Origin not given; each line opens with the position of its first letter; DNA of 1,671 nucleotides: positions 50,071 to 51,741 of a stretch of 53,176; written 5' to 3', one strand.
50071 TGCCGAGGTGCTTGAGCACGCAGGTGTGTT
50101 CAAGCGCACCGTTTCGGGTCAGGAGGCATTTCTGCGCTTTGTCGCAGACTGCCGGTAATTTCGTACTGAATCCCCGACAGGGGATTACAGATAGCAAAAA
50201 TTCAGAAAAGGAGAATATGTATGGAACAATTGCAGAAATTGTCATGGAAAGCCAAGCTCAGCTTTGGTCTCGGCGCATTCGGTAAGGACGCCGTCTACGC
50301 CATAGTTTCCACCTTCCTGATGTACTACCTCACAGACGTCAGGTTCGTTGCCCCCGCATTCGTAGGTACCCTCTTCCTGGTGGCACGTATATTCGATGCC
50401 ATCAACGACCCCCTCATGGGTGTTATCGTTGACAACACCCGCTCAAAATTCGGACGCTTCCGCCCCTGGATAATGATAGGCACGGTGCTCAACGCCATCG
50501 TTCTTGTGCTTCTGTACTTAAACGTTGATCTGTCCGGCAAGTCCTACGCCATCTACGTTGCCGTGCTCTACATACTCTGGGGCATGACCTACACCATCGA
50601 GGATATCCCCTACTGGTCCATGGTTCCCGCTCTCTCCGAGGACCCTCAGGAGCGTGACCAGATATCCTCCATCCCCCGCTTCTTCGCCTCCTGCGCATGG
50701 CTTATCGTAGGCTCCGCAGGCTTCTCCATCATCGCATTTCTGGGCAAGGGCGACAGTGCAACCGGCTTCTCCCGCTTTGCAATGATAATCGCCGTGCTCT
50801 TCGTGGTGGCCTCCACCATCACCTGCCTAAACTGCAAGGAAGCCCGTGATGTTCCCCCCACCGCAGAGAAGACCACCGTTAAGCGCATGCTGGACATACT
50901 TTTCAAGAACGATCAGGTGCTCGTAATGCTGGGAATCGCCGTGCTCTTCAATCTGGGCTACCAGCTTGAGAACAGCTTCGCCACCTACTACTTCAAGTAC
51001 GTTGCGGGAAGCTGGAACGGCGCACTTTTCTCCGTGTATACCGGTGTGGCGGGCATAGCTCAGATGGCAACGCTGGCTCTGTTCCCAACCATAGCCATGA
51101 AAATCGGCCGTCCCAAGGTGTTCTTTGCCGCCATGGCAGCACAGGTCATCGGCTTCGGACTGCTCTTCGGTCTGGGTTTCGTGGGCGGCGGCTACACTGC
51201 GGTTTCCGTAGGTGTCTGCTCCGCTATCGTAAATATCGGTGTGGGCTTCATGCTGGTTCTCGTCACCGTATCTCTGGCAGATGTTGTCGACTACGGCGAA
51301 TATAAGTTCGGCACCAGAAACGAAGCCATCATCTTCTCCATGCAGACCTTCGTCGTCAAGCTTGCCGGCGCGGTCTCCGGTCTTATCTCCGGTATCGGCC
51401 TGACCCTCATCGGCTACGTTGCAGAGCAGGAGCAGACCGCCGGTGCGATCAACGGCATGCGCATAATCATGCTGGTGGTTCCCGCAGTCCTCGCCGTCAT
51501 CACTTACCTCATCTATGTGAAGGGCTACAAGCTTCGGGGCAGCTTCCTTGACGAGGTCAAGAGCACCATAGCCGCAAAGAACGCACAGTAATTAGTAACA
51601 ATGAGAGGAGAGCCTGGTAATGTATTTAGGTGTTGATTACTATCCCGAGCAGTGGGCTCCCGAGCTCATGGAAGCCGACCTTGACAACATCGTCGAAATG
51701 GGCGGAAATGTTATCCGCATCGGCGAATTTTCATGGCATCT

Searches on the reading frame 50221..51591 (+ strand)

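Call 76: search_protein_families(library=pfam, proteins=[window:50221-51591:+], max_evalue=0.00001)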
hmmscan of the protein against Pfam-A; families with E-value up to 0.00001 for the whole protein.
window:50221-51591:+ (456 aa): 2 families
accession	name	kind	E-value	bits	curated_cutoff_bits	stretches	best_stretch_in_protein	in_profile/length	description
PF13347.12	MFS_2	-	2.3e-85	287.2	27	1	14-438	1-425/427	MFS/sugar transport protein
PF07690.21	MFS_1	-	2.9e-07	30.2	33.4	1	19-356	9-323/347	Major Facilitator Superfamily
